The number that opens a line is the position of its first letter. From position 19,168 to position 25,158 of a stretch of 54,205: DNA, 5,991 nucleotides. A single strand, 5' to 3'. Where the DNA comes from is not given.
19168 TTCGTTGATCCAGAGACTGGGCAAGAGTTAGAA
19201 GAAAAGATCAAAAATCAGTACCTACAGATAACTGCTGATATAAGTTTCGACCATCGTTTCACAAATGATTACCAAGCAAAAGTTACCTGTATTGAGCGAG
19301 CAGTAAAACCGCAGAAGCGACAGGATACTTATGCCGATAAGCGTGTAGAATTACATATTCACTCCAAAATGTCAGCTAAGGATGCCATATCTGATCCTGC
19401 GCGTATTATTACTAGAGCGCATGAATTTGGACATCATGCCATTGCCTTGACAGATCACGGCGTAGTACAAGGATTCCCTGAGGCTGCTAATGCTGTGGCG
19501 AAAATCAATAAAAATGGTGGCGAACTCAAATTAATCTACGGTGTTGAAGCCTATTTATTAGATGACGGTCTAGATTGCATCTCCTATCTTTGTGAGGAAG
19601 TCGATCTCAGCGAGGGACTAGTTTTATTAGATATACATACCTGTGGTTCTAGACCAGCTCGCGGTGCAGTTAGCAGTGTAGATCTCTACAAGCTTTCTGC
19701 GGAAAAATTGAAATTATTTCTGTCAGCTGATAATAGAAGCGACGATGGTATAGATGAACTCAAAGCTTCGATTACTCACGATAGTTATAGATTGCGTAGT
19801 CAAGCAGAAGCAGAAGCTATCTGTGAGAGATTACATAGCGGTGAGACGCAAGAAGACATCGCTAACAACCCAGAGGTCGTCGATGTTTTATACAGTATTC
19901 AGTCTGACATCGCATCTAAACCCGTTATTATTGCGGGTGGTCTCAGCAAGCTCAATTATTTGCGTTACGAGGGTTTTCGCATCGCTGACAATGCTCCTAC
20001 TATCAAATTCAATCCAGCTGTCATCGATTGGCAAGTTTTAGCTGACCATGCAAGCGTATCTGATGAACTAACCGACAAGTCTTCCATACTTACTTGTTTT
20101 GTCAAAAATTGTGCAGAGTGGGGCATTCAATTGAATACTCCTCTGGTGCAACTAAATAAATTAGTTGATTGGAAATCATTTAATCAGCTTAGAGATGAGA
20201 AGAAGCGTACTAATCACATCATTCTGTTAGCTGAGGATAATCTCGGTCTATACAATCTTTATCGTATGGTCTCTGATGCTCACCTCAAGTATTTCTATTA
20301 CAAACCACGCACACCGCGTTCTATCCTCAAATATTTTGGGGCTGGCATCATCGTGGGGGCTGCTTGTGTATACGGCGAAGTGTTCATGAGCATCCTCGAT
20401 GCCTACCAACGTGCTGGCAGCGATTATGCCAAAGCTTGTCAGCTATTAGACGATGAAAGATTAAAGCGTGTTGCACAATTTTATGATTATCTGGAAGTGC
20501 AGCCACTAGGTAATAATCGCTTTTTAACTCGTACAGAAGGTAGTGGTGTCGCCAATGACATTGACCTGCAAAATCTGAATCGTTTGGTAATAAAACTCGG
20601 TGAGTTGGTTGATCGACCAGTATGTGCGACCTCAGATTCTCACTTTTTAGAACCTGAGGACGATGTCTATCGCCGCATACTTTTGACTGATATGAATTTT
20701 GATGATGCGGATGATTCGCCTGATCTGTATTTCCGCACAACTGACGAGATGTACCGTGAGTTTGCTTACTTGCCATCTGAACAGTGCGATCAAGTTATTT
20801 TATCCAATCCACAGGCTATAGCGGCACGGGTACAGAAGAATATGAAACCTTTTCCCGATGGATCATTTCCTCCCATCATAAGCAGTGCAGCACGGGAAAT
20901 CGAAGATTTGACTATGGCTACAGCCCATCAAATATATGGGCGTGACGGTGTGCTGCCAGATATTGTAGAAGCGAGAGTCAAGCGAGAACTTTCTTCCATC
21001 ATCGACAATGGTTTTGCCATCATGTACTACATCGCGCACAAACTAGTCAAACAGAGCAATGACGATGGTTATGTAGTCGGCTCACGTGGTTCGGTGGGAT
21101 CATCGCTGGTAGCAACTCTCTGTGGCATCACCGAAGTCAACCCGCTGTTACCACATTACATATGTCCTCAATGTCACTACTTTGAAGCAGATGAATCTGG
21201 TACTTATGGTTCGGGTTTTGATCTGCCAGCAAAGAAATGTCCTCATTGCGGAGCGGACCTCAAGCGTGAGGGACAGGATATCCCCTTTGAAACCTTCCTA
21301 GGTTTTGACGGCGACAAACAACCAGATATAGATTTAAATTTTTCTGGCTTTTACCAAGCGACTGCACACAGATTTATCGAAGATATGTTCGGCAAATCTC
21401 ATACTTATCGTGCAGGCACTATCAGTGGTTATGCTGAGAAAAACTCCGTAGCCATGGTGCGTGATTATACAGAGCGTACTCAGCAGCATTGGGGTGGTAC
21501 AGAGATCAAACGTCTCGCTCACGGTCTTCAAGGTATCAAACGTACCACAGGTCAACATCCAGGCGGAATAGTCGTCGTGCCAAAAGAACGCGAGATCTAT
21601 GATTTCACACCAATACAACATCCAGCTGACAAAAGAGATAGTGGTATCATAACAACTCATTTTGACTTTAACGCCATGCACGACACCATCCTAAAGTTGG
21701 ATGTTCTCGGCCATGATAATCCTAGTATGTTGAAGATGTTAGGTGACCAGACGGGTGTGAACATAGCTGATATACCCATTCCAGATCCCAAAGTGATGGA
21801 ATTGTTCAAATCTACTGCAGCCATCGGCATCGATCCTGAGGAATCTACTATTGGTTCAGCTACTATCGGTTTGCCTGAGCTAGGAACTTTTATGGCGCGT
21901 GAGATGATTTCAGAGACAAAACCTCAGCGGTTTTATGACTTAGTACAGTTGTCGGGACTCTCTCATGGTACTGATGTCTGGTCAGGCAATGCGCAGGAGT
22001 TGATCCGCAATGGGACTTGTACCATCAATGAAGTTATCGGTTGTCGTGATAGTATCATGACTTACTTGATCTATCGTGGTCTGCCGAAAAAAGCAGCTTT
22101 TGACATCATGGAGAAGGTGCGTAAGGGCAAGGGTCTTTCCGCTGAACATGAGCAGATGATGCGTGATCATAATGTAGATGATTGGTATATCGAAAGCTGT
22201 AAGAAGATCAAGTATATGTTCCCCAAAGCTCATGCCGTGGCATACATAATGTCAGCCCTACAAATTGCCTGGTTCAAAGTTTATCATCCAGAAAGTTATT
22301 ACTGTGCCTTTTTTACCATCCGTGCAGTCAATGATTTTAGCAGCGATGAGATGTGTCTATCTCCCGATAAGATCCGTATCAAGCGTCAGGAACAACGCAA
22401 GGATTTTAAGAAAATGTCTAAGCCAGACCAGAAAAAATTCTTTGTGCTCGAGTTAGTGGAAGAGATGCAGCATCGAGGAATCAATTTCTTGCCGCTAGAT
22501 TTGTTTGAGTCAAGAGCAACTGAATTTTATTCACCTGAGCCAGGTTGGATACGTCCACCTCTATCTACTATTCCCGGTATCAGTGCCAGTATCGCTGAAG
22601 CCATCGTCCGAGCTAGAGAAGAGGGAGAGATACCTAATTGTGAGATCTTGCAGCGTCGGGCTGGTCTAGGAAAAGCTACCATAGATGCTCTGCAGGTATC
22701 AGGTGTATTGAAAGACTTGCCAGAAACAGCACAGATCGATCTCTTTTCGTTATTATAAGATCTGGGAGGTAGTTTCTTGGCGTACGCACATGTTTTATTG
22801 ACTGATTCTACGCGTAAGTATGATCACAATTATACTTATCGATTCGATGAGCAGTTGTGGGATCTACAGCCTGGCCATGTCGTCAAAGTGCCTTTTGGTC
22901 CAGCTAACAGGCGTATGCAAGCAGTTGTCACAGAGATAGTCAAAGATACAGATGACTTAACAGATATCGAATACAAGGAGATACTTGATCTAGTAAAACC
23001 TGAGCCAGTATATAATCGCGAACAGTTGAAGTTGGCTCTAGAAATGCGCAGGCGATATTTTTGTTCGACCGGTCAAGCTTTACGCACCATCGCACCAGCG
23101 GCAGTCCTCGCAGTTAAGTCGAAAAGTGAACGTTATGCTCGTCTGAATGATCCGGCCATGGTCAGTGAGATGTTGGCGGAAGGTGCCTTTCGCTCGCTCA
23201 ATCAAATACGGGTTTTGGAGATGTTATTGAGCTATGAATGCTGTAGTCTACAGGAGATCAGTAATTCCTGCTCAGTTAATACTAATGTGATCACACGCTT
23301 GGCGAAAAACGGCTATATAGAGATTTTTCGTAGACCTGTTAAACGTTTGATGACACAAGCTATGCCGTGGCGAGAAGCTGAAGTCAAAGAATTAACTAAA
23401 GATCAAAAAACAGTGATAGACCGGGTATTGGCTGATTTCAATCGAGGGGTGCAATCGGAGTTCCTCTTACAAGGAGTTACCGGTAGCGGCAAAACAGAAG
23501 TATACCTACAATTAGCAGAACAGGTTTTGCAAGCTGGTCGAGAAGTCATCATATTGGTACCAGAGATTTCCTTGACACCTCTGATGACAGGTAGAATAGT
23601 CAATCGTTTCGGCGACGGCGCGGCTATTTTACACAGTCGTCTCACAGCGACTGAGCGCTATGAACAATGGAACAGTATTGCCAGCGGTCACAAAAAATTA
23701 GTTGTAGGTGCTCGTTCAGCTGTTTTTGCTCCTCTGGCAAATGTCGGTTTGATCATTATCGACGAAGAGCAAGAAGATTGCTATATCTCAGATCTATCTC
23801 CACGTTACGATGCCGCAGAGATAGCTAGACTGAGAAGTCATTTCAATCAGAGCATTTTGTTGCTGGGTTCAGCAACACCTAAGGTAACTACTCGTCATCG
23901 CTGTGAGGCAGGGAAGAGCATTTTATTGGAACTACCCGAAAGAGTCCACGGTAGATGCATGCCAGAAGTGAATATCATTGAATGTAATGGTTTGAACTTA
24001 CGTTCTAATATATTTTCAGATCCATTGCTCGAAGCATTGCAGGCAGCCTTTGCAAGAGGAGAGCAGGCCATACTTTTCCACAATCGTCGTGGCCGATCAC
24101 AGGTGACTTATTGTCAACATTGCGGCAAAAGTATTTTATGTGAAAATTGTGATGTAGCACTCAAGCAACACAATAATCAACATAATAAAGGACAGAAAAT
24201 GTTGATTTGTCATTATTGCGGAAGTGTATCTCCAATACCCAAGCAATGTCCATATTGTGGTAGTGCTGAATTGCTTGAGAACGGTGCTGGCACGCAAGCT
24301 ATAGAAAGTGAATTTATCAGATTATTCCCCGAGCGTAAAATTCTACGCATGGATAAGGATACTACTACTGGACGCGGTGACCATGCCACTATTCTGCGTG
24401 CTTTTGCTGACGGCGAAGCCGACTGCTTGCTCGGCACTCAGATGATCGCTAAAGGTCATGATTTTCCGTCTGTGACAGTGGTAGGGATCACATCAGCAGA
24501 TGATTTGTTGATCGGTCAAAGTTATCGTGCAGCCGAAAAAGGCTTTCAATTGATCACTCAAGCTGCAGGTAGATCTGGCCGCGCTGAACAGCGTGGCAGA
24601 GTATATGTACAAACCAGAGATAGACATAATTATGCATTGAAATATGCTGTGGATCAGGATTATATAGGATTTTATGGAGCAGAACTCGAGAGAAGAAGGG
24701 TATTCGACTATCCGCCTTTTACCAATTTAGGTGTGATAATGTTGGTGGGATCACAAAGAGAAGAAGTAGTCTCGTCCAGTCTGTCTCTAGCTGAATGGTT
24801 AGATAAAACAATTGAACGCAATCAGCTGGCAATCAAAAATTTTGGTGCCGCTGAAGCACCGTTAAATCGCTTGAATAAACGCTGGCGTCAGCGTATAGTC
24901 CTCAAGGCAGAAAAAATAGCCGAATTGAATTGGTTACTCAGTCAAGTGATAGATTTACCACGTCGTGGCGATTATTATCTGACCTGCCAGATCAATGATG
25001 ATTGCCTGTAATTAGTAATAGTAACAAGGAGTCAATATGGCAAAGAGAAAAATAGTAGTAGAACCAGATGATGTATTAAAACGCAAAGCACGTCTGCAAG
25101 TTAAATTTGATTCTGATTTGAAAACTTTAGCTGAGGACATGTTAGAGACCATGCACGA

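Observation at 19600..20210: PolC retains the exonuclease insert but has lost the DEDDh proofreading motifs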

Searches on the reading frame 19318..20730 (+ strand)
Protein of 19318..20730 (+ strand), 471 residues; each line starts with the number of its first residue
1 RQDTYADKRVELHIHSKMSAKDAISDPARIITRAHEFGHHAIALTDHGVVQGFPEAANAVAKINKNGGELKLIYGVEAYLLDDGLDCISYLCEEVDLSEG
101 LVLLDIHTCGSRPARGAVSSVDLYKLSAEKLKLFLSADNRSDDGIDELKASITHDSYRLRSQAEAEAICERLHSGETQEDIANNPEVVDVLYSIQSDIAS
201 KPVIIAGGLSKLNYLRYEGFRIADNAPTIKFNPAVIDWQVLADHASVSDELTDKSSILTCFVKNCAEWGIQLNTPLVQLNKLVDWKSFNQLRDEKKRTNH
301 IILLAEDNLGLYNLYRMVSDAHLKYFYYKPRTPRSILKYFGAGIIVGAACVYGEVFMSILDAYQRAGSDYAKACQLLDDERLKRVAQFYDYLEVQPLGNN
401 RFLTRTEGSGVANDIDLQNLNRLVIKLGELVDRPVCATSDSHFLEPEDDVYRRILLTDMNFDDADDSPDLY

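Call 29: predict_structure(alignment_id=A1)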
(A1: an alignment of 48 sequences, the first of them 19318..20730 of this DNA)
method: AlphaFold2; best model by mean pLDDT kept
length: 471 residues; sequences in the alignment: 48
mean_pLDDT: 90.5   pTM: 0.89
mean pLDDT of the five models: 90.5, 88.7, 87.8, 87.2, 85.9
residues with pLDDT >= 90: 341; 70-90: 97; 50-70: 32; < 50: 1
segments of 3 or more residues with pLDDT < 50: none
pLDDT, mean of each block of 10 residues (from residue 1): 64 69 80 89 80 83 95 92 93 96 97 97 97 86 89 97 98 95 97 96 94 97 92 95 77 88 92 96 95 96 94 95 94 97 94 95 97 96 94 90 93 97 97 88 79 80 68 61
secondary structure, 60 per line:
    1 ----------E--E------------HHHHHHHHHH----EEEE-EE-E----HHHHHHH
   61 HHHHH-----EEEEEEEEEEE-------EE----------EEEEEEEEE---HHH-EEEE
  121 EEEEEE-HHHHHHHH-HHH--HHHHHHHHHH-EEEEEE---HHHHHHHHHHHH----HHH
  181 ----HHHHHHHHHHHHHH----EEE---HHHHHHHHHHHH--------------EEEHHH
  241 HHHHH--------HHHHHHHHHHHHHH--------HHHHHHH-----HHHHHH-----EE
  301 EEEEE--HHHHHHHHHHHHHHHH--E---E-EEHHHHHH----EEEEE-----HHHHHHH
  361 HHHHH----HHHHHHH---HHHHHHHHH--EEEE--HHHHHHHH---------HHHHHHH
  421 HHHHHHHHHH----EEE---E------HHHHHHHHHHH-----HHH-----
elements in order: H27-36 E41-44 H54-65 E71-81 E101-109 E117-126 H128-135 H142-151 E153-158 H162-173 H185-198 E203-205 H209-220 E235-237 H238-245 H254-267 H276-282 H288-293 E299-305 H308-323 H334-339 E344-348 H354-365 H370-376 H380-388 E391-394 H397-404 H414-430 E435-437 H448-458

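Call 33: fold_search(model_id=the predicted structure, library=pdb)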
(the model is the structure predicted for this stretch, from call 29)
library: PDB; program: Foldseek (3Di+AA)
matches with E <= 10: 953; with E <= 0.001: 41
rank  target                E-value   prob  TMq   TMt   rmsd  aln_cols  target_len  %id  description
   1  9qpc_A                9.7e-26  1.00  0.46  0.19  19.2       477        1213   26  DNA polymerase with inhibitor (released 2025-09-24)
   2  9qrn_A                4.8e-25  1.00  0.47  0.20  19.3       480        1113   26  DNA polymerase without DNA or inhibitor (released 2025-09-24)
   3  9qrl_A                7.6e-23  1.00  0.46  0.20  19.6       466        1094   25  DNA polymerase with inhibitor #2 (released 2025-09-24)
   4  3f2c_A                1.8e-12  1.00  0.44  0.21   2.7       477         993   21  DNA Polymerase PolC from Geobacillus kaustophilus complex with DNA, dGTP and Mn (released 2009-01-20)
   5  3f2b_A                1.8e-12  1.00  0.44  0.21   2.8       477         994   20  DNA Polymerase PolC from Geobacillus kaustophilus complex with DNA, dGTP, Mg and Zn (released 2009-01-20)
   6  3e0d_A                1.8e-08  1.00  0.39  0.17   7.0       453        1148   14  Insights into the Replisome from the Crystral Structure of the Ternary Complex of the Eubacterial DNA Polymerase III a (released 2008-09-23)
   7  2hpi                  2.2e-08  1.00  0.39  0.17   7.0       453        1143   14  Eubacterial and Eukaryotic Replicative DNA Polymerases are not Homologous: X-ray Structure of DNA Polymerase III (released 2006-09-19)
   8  7pu7_A                2.5e-08  1.00  0.37  0.17  13.6       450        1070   13  DNA polymerase from M. tuberculosis (released 2022-02-23)
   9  4iqj_A                4.7e-08  1.00  0.37  0.16   9.2       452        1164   15  Structure of PolIIIalpha-Tauc-DNA complex suggests an atomic model of the replisome (released 2013-03-13)
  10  4iqj_C                2.0e-07  1.00  0.38  0.16   8.2       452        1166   14  Structure of PolIIIalpha-Tauc-DNA complex suggests an atomic model of the replisome (released 2013-03-13)
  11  4iqj_D                6.5e-07  1.00  0.38  0.16   8.7       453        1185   14  Structure of PolIIIalpha-Tauc-DNA complex suggests an atomic model of the replisome (released 2013-03-13)
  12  5fkw_A                6.8e-07  1.00  0.38  0.20   7.9       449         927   12  cryo-EM structure of the E. coli replicative DNA polymerase complex bound to DNA (DNA polymerase III alpha, beta, epsi (released 2015-11-25)
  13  4iqj_B                1.0e-06  1.00  0.37  0.16   7.5       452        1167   14  Structure of PolIIIalpha-Tauc-DNA complex suggests an atomic model of the replisome (released 2013-03-13)
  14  2hnh                  1.6e-06  1.00  0.39  0.21   7.4       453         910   12  Crystal structure of the catalytic alpha subunit of E. coli replicative DNA polymerase III (released 2006-09-19)
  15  5fkv_A                1.6e-06  1.00  0.38  0.16   5.4       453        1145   13  cryo-EM structure of the E. coli replicative DNA polymerase complex bound to DNA (DNA polymerase III alpha, beta, epsi (released 2015-11-25)
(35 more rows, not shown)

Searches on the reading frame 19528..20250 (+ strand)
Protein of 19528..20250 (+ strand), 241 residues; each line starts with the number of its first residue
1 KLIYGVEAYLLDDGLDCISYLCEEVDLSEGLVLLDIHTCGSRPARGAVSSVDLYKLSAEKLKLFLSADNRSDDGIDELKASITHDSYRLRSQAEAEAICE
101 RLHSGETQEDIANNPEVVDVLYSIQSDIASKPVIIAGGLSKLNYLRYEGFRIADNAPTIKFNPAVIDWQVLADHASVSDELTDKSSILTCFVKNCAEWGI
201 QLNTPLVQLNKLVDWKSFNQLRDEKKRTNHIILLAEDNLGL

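Call 35: search_protein_families(library=pfam, proteins=[window:19528-20250:+], max_evalue=0.01)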
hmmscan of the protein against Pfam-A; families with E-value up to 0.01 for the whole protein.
window:19528-20250:+ (241 aa): 0 families

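Call 40: predict_structure(alignment_id=A2)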
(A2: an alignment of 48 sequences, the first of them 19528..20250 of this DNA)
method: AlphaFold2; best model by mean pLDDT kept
length: 241 residues; sequences in the alignment: 48
mean_pLDDT: 92.1   pTM: 0.88
mean pLDDT of the five models: 92.1, 92.0, 91.7, 91.7, 89.3
residues with pLDDT >= 90: 177; 70-90: 59; 50-70: 5; < 50: 0
segments of 3 or more residues with pLDDT < 50: none
pLDDT, mean of each block of 10 residues (from residue 1): 72 85 94 98 97 98 87 90 98 98 95 97 97 96 97 92 96 84 90 93 95 89 90 86 81
secondary structure, 60 per line:
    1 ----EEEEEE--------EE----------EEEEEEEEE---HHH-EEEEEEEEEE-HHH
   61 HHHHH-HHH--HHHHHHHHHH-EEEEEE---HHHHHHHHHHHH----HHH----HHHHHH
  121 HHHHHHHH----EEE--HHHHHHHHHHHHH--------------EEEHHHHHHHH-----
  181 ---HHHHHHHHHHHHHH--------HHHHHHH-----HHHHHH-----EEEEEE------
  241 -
elements in order: E5-10 E31-39 E47-56 H58-65 H72-81 E83-88 H92-103 H115-128 E133-135 H138-150 E165-167 H168-175 H184-197 H206-212 H218-223 E229-234
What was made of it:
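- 19570..20211 (+): Degenerate DnaQ-like (DEDDh-type) exonuclease insert, aa 414-627: a pseudo-exonuclease domain. AF2 pLDDT 92.1 (call 40).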

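Call 44: fold_search(model_id=the predicted structure, library=pdb)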
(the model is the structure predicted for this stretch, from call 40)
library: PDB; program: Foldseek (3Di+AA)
matches with E <= 10: 471; with E <= 0.001: 109
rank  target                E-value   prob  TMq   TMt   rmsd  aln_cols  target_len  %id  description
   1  9qrn_A                5.0e-06  1.00  0.51  0.13  10.0       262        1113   18  DNA polymerase without DNA or inhibitor (released 2025-09-24)
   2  9qpc_A                9.8e-06  1.00  0.52  0.12  10.0       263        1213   18  DNA polymerase with inhibitor (released 2025-09-24)
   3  6a4b_B                1.2e-05  1.00  0.37  0.41   9.7       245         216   11  Structure of TREX2 in complex with a duplex DNA with 2 nucleotide 3'-overhang (released 2018-11-07)
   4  9kjp_B                4.5e-05  1.00  0.41  0.43   9.1       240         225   12  The mTREX1-NSC 37215 complex structure by soaking in Soaking Condition 1 (NSC 37215-2 complex 1) (released 2026-01-28)
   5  6w10_B                5.4e-05  1.00  0.42  0.47   7.6       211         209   14  Structure of mouse TREX1 with E198K disease-associated mutation (released 2021-02-17)
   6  6a46_B                5.4e-05  1.00  0.41  0.45   8.7       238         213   14  Structure of TREX2 in complex with a nucleotide (dCMP) (released 2018-11-07)
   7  8hcg                  5.7e-05  1.00  0.38  0.41   9.4       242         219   13  Crystal structure of mTREX1-dAMP complex (released 2023-11-08)
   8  6a46_A                6.5e-05  1.00  0.39  0.41   9.4       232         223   11  Structure of TREX2 in complex with a nucleotide (dCMP) (released 2018-11-07)
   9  6a47_A                6.9e-05  1.00  0.38  0.40   8.9       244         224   12  Structure of TREX2 in complex with a Y structured dsDNA (released 2018-11-07)
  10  6a47_B                7.3e-05  1.00  0.41  0.44   8.5       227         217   14  Structure of TREX2 in complex with a Y structured dsDNA (released 2018-11-07)
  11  8zef_A                7.8e-05  1.00  0.38  0.12  11.2       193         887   15  Crystal structure of Staphylococcus aureus DinG protein in complex with ssDNA and Ca2+ (released 2025-05-21)
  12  5ywv_A                7.8e-05  1.00  0.37  0.39   9.9       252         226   12  Crystal structure of TREX1 in complex with a inosine contained ssDNA (released 2018-05-23)
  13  9kjp_A                8.3e-05  1.00  0.39  0.40   9.3       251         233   13  The mTREX1-NSC 37215 complex structure by soaking in Soaking Condition 1 (NSC 37215-2 complex 1) (released 2026-01-28)
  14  8h18                  8.8e-05  1.00  0.38  0.51   8.9       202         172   10  Crystal structure of DnaQ domain of Streptococcus thermophilus strain DGCC 7710 (released 2023-09-13)
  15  2oa8_B                1.2e-04  1.00  0.41  0.43   9.0       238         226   13  Crystal Structure of mTREX1 with ssDNA (released 2007-02-20)
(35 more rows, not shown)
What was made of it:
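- A DnaQ-like fold is predicted with pLDDT 92, and Foldseek hits are exclusively DEDDh nucleases (calls 40, 44).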

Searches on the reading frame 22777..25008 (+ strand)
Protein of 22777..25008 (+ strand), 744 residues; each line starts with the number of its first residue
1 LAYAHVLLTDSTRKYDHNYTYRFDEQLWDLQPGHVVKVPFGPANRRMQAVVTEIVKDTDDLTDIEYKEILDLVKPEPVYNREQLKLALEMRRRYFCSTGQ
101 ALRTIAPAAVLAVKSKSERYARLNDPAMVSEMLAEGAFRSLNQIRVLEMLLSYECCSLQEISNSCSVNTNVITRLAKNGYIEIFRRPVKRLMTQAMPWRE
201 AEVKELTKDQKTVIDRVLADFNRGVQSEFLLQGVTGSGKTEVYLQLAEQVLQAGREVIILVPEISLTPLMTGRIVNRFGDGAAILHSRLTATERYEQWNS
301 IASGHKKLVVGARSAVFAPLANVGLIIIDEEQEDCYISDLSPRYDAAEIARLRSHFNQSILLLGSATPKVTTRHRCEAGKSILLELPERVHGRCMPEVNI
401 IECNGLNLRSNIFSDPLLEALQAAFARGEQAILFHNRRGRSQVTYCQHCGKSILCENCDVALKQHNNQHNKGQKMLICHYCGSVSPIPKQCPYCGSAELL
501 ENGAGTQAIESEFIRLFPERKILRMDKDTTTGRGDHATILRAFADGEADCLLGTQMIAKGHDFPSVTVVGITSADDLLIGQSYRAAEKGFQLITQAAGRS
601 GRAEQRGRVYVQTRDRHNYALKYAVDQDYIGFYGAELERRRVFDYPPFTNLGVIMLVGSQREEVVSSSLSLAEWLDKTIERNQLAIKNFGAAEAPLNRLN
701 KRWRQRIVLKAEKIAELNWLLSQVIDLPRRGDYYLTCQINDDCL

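Call 35: search_protein_families(library=pfam, proteins=[window:22777-25008:+], max_evalue=0.01)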
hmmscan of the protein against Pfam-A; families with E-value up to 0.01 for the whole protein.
window:22777-25008:+ (744 aa): 7 families
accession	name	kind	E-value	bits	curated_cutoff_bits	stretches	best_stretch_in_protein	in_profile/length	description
PF17764.6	PriA_3primeBD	-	1.9e-18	66.5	22.7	1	15-107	8-96/96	3'DNA-binding domain (3'BD)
PF00270.35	DEAD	-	4.3e-15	56.3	26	1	207-369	1-161/167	DEAD/DEAH box helicase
PF04851.21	ResIII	-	3.7e-13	50.2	22.5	1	205-369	3-163/164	Type III restriction enzyme, res subunit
PF00271.37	Helicase_C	-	1.1e-10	42.1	23.5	1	519-603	39-109/110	Helicase conserved C-terminal domain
PF18074.6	PriA_C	-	8e-09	36.6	26.9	1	647-727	1-79/95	Primosomal protein N C-terminal domain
PF18319.7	Zn_ribbon_PriA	-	9.9e-06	25.9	26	1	455-486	1-27/27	PriA DNA helicase Cys-rich region (CRR) domain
PF13604.12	AAA_30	-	0.0028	17.9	27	1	206-293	2-81/191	AAA domain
